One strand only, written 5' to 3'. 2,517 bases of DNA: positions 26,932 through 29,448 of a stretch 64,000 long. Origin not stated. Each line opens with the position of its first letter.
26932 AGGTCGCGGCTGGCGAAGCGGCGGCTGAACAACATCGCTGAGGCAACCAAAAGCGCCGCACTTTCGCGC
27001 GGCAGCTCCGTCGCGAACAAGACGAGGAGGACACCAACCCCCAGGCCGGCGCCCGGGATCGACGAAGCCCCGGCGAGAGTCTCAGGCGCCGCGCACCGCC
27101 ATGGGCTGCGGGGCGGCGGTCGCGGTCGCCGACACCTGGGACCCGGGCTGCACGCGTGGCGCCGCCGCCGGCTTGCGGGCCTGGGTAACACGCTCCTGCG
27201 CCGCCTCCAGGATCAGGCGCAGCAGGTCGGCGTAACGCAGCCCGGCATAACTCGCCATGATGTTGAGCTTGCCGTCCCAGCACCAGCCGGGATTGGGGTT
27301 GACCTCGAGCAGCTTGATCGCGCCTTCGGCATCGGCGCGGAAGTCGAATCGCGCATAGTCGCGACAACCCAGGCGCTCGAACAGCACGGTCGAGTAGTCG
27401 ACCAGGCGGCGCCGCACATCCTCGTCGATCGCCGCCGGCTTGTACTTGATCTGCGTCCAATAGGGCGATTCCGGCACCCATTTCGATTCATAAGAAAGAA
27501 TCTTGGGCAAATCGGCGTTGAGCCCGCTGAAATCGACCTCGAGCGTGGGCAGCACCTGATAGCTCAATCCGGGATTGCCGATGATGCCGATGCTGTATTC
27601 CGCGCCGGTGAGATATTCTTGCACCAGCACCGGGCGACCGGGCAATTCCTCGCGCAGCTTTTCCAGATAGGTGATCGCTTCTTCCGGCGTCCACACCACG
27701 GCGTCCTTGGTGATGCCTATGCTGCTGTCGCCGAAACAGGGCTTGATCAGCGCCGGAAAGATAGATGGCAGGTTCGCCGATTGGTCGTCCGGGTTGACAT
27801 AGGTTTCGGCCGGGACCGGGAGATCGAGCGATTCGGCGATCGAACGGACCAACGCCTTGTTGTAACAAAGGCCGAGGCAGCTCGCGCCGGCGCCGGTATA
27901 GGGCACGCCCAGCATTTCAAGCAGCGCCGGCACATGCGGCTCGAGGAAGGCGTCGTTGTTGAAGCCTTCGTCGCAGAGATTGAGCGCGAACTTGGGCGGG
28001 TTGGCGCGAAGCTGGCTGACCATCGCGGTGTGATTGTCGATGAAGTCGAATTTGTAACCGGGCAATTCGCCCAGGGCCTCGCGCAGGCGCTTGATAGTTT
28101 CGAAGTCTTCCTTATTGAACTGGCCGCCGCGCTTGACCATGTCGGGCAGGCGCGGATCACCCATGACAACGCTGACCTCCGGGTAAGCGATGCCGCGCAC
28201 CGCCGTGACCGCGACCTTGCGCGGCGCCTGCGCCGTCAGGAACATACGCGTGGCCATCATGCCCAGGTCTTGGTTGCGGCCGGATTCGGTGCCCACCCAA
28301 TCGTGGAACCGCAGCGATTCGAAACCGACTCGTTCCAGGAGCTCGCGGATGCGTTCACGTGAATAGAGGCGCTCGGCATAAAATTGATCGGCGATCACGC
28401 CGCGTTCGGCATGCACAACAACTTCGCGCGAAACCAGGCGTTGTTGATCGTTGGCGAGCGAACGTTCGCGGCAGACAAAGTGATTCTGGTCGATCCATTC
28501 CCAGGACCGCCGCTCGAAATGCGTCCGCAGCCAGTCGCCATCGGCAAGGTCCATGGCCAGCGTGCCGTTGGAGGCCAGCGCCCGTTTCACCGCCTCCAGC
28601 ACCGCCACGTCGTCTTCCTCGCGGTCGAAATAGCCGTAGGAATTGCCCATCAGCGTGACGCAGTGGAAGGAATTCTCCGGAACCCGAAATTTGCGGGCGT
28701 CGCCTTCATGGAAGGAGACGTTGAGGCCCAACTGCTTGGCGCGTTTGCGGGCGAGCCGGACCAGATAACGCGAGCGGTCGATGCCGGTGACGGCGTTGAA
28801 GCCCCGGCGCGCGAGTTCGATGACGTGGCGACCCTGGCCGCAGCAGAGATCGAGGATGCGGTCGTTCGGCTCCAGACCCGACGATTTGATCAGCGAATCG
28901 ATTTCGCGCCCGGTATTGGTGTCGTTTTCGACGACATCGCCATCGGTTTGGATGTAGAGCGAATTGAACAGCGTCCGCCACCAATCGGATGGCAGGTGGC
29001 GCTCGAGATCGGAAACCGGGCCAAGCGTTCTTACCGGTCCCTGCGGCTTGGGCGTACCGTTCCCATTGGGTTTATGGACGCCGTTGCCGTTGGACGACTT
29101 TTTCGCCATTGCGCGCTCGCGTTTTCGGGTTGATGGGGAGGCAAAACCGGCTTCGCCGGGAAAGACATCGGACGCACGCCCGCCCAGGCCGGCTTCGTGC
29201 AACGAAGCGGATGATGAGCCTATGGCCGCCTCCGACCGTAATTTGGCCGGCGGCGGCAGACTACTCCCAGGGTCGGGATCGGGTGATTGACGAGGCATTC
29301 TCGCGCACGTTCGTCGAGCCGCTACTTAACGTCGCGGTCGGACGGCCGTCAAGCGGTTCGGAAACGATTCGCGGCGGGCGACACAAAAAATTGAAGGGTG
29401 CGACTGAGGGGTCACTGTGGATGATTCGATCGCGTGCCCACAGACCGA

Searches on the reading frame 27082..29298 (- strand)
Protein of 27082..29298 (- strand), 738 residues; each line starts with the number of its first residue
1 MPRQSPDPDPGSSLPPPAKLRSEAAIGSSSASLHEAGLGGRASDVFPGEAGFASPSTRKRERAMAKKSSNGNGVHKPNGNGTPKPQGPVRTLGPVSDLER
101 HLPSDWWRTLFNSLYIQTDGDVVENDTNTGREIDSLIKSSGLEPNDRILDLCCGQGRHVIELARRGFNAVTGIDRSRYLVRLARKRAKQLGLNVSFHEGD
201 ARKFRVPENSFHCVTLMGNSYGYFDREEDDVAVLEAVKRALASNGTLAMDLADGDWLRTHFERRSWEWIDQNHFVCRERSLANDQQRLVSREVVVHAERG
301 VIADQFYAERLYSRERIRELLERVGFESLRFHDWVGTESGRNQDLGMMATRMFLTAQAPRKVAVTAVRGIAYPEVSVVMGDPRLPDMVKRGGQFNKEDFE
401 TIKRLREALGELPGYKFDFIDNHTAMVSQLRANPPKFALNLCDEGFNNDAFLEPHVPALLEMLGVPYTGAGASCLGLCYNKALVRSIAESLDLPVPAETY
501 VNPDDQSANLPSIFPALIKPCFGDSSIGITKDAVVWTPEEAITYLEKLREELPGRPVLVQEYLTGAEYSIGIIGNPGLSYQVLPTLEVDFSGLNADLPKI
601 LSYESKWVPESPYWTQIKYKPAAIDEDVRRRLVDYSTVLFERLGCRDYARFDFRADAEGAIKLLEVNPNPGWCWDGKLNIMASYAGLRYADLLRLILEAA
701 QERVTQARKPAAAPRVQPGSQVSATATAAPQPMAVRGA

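Call 43: search_protein_families(library=pfam, proteins=[window:27082-29298:-], max_evalue=0.00001)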
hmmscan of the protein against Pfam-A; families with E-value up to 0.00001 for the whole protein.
window:27082-29298:- (738 aa): 8 families
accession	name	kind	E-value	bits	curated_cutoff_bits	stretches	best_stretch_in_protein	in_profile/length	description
PF07478.18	Dala_Dala_lig_C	-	1.9e-20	73.7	24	1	513-697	36-203/204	D-ala D-ala ligase C-terminus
PF13649.12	Methyltransf_25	-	2.9e-20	73.2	27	1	148-245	1-97/97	Methyltransferase domain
PF13847.12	Methyltransf_31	-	1e-17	64.6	27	1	143-258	2-119/145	Methyltransferase domain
PF08241.18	Methyltransf_11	-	2.1e-13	51.2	21.2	1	149-248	1-94/95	Methyltransferase domain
PF13489.12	Methyltransf_23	-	2.4e-09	37.6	27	1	142-327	20-160/164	Methyltransferase domain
PF15632.11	ATPgrasp_Ter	-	4.7e-08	33.3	29.1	0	630-670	47-86/131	ATP-grasp in the biosynthetic pathway with Ter operon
PF08242.18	Methyltransf_12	-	2.1e-07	32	30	1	149-247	1-98/98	Methyltransferase domain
PF01209.24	Ubie_methyltran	-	1.1e-06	28.7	20.1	1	138-247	41-149/233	ubiE/COQ5 methyltransferase family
